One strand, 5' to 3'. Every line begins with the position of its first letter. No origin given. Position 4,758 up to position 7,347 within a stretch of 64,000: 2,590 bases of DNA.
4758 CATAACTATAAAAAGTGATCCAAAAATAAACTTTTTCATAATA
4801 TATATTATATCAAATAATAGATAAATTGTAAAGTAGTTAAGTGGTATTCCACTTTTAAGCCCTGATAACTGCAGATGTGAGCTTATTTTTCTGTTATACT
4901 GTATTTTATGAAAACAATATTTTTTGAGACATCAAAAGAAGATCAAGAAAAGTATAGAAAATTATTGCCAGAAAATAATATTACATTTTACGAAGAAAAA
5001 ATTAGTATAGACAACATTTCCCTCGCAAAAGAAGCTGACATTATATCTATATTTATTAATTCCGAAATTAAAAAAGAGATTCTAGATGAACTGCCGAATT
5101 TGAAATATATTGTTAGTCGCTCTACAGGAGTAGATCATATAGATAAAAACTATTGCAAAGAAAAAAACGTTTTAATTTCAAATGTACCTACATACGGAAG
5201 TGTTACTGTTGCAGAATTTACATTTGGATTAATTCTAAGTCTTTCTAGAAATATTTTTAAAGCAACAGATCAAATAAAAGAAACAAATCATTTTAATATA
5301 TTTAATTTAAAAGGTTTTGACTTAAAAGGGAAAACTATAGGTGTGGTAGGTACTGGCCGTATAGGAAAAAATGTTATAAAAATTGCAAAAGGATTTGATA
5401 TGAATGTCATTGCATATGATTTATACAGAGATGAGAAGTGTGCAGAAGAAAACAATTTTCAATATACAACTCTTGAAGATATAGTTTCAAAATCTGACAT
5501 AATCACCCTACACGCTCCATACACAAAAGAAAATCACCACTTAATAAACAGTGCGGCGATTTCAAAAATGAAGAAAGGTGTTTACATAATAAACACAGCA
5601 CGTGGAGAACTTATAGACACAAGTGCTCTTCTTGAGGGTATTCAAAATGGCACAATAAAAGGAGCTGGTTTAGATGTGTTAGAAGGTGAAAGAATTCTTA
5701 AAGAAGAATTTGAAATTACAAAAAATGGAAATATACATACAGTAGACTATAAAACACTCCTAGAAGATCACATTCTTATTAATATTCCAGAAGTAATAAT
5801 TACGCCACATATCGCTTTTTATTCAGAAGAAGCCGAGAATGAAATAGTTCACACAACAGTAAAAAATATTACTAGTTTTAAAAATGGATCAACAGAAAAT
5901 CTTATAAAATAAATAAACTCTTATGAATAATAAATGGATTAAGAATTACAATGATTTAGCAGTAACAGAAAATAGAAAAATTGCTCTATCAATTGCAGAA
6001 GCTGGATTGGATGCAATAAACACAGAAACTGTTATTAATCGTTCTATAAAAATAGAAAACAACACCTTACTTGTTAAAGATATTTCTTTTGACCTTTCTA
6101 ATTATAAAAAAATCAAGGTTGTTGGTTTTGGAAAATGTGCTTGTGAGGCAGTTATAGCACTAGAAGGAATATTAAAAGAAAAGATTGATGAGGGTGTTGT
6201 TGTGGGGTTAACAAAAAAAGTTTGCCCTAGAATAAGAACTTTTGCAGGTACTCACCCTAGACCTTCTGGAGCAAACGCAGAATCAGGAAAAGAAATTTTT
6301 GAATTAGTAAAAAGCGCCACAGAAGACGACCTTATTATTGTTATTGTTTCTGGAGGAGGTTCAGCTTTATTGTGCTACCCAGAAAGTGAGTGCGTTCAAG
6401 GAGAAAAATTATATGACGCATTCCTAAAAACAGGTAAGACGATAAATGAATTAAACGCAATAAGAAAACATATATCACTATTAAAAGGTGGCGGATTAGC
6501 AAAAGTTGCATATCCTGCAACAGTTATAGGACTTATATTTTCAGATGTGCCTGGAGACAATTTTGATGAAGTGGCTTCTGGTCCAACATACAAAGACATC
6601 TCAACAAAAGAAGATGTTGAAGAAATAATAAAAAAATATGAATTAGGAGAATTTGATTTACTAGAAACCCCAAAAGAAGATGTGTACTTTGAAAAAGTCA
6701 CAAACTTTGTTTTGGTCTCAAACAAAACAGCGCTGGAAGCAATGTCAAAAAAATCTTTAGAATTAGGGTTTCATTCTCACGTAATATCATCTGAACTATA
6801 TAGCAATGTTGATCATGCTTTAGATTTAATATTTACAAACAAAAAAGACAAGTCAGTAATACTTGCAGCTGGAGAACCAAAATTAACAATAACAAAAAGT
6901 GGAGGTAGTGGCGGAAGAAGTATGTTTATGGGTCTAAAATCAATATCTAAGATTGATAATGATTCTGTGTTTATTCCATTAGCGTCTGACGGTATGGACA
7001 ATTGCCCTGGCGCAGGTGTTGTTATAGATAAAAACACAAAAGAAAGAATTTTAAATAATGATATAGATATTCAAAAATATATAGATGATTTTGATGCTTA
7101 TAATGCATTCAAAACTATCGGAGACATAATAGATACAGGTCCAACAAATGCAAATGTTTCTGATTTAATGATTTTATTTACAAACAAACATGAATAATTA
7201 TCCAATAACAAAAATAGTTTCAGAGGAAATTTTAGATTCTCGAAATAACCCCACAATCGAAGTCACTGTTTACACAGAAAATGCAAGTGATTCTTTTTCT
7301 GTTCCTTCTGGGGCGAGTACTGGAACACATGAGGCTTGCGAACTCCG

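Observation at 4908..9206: Operon encoding a complete glycerate-to-pyruvate ATP-yielding route plus a barrel-only pyruvate-kinase paralog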

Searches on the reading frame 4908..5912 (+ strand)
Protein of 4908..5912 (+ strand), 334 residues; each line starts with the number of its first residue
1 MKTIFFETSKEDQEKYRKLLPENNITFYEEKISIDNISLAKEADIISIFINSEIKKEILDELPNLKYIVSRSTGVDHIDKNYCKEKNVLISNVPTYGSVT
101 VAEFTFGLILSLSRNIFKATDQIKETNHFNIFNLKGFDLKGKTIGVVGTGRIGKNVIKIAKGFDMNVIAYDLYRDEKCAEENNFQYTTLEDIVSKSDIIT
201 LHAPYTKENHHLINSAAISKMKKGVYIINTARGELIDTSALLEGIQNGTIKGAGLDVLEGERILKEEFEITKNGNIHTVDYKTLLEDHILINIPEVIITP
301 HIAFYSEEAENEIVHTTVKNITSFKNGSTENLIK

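Call 3: search_protein_families(library=pfam, proteins=[window:4908-5912:+], max_evalue=0.01)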
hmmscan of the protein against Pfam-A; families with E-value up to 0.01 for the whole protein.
window:4908-5912:+ (334 aa): 8 families
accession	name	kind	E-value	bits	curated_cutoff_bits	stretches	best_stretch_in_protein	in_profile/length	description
PF02826.25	2-Hacid_dh_C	-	1e-57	194.8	25.1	1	106-303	1-178/178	D-isomer specific 2-hydroxyacid dehydrogenase, NAD binding domain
PF00389.36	2-Hacid_dh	-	7.2e-28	97.4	24.6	1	10-331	9-131/134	D-isomer specific 2-hydroxyacid dehydrogenase, catalytic domain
PF07991.19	KARI_N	-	1.8e-06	28.1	20.6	1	139-227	2-91/165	Acetohydroxy acid isomeroreductase, NADPH-binding domain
PF03446.21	NAD_binding_2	-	4e-06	27.4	21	1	143-247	1-109/161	NAD binding domain of 6-phosphogluconate dehydrogenase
PF01262.27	AlaDh_PNT_C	-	0.00016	21.6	23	1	143-231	30-129/214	Alanine dehydrogenase/PNT, C-terminal domain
PF03807.23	F420_oxidored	-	0.00034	21.6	21.6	0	143-230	1-91/94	NADP oxidoreductase coenzyme F420-dependent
PF00670.27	AdoHcyase_NAD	-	0.0018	18.9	27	1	139-231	21-110/162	S-adenosyl-L-homocysteine hydrolase, NAD binding domain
PF22660.2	RS_preATP-grasp-like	-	0.0086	16.9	27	0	142-201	2-68/98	Ribonucleotide synthetase preATP-grasp domain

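Call 4: search_protein_families(library=ncbifam, proteins=[window:4908-5912:+], max_evalue=0.01)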
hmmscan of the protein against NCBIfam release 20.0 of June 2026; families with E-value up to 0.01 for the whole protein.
window:4908-5912:+ (334 aa): 27 families (the best 25 are shown)
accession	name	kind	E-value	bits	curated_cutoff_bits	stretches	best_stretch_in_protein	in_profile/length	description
NF000492.1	vanH_gen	exception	1.6e-65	221.3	540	1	7-325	5-311/312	D-lactate dehydrogenase VanH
TIGR01327.1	PGDH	equivalog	2e-62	211.7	454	1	36-329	34-305/525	phosphoglycerate dehydrogenase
NF006374.0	PRK08605.1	subfamily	2e-58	198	356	1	24-320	27-317/332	D-lactate dehydrogenase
NF009714.1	PRK13243.1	equivalog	1.7e-56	192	455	1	37-267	40-276/332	glyoxylate reductase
NF000371.1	vanH_Agroup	exception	2.1e-54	184.9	700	1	26-326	31-317/322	VanH-A/VanH-Pt family D-lactate dehydrogenase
NF005069.0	PRK06487.1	equivalog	1.9e-52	178.3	448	1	47-333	52-319/320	2-hydroxyacid dehydrogenase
NF005387.0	PRK06932.1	equivalog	5.8e-52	176.6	492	1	23-325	25-310/314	2-hydroxyacid dehydrogenase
NF000112.1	vanH-Amyco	exception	9.3e-49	166.5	625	1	27-325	56-340/348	VanH-AOV family D-lactate dehydrogenase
NF006263.0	PRK08410.1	equivalog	1.1e-48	166.3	389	1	13-327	13-309/311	D-2-hydroxyacid dehydrogenase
NF000151.1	vanH-Ac1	exception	1.4e-48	166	750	1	26-327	62-350/351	D-lactate dehydrogenase VanH-Ac1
NF009127.0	PRK12480.1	equivalog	1.9e-48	165.2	579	1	2-327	3-322/330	D-lactate dehydrogenase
NF000128.1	vanH-Sc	exception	1e-47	162.9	650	1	24-324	44-330/337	D-lactate dehydrogenase VanH-Sc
NF008759.0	PRK11790.1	equivalog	2.4e-46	158.3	404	1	38-330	50-323/410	phosphoglycerate dehydrogenase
NF000004.1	vanH-D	exception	9e-44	149.9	550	1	6-326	10-318/323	D-lactate dehydrogenase VanH-D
NF005750.0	PRK07574.1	equivalog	3.9e-43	148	329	1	47-257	97-310/386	NAD-dependent formate dehydrogenase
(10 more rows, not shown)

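Call 28: search_solved_structures(query=window:4908-5912:+, max_evalue=1e-20, show_alignments=1)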
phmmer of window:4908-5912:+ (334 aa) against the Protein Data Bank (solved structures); distinct sequences matched with E-value up to 1e-20: 127 (the best 60 are shown).
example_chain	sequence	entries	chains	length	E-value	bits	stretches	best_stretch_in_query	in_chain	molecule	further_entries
3kb6_A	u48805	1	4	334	1.3e-69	238.1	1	2-331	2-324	D-lactate dehydrogenase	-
5z21_A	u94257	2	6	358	1.6e-55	191.8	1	2-327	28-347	D-lactate dehydrogenase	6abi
5z1z_A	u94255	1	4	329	2.5e-55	191.1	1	12-329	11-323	D-isomer specific 2-hydroxyacid dehydrogenase NAD-binding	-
3wx0_A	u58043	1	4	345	3e-55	190.9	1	13-329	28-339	D-isomer specific 2-hydroxyacid dehydrogenase NAD-binding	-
4zgs_A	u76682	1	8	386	1.5e-53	185.3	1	26-324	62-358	Putative D-lactate dehydrogenase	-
4cuj_A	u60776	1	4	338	2.9e-53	184.3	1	24-328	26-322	D-LACTATE DEHYDROGENASE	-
4cuk_A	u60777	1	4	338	2.9e-53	184.3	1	24-328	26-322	D-LACTATE DEHYDROGENASE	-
8i5z_A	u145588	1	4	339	3e-51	177.7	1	1-326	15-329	D-isomer specific 2-hydroxyacid dehydrogenase NAD-binding protein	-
5z20_A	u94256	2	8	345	4.2e-51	177.3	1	1-333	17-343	D-lactate dehydrogenase (Fermentative)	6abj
1dxy_A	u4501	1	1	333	2.5e-50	174.7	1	23-326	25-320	D-2-HYDROXYISOCAPROATE DEHYDROGENASE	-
1wwk_A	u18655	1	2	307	3.2e-50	174.4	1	26-276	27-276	phosphoglycerate dehydrogenase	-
7wn9_A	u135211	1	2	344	3.5e-48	167.7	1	26-328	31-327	Putative D-lactate dehydrogenase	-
8grv_A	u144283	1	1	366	4.3e-48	167.4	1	26-328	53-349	Putative D-lactate dehydrogenase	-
2dbq_A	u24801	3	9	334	2e-46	161.9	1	38-268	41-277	Glyoxylate reductase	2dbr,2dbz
7jp2_A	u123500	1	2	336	1.2e-43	152.7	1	13-323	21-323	D-lactate dehydrogenase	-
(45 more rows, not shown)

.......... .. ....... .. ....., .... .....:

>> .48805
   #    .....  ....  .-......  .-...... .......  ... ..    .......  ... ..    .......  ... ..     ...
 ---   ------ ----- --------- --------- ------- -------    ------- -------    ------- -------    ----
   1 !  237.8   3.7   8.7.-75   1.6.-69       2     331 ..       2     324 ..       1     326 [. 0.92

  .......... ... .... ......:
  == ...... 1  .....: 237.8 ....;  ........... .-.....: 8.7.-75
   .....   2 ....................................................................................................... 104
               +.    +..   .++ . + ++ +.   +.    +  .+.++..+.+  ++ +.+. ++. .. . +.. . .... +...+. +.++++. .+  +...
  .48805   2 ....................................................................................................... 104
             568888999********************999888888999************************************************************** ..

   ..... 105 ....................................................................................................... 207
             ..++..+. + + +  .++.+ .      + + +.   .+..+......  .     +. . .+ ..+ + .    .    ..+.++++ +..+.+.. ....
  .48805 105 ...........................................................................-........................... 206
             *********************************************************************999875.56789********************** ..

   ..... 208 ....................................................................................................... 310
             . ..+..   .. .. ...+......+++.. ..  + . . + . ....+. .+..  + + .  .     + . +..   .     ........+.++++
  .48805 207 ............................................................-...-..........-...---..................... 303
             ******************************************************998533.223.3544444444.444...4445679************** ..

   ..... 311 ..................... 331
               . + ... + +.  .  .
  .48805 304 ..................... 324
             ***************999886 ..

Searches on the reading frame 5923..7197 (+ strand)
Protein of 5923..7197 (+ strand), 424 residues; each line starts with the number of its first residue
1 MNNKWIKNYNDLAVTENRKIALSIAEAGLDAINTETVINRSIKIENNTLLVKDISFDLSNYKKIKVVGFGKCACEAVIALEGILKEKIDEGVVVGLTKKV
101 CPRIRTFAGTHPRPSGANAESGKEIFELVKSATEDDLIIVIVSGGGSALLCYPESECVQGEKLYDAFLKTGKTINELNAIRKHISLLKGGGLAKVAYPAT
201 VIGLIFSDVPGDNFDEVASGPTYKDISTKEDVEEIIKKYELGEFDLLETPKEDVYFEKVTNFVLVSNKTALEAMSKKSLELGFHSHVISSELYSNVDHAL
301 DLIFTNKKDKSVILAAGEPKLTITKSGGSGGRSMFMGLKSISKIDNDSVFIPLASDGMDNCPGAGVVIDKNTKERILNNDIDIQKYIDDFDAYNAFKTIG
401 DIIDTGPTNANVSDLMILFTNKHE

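Call 3: search_protein_families(library=pfam, proteins=[window:5923-7197:+], max_evalue=0.01)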
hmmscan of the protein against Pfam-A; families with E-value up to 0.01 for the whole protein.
window:5923-7197:+ (424 aa): 2 families
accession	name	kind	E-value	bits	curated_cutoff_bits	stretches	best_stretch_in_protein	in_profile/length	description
PF13660.11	DUF4147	-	1.1e-59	202.2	23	1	22-242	3-223/234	Domain of unknown function (DUF4147)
PF05161.18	MOFRL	-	1.1e-19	71.1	28.3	1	312-414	2-106/106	MOFRL family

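Call 4: search_protein_families(library=ncbifam, proteins=[window:5923-7197:+], max_evalue=0.01)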
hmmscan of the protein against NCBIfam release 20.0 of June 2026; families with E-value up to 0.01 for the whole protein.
window:5923-7197:+ (424 aa): 2 families
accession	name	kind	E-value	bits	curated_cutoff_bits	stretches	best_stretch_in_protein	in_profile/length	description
NF041176.1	GlyK_Thmprot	equivalog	4.6e-57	194.1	550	1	30-420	6-396/397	glycerate 2-kinase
NF040791.1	gly_kin_Thpl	equivalog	1.5e-56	192.4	670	1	6-417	2-409/410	glycerate 2-kinase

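Call 29: search_solved_structures(query=window:5923-7197:+, max_evalue=0.00001)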
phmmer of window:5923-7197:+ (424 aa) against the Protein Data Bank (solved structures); distinct sequences matched with E-value up to 0.00001: 2.
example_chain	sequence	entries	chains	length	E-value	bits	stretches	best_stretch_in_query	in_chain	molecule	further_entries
1x3l_A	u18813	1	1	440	1.3e-54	189.1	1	17-419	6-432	hypothetical protein PH0495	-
2b8n_A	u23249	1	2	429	1.8e-43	152.4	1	58-417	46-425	glycerate kinase, putative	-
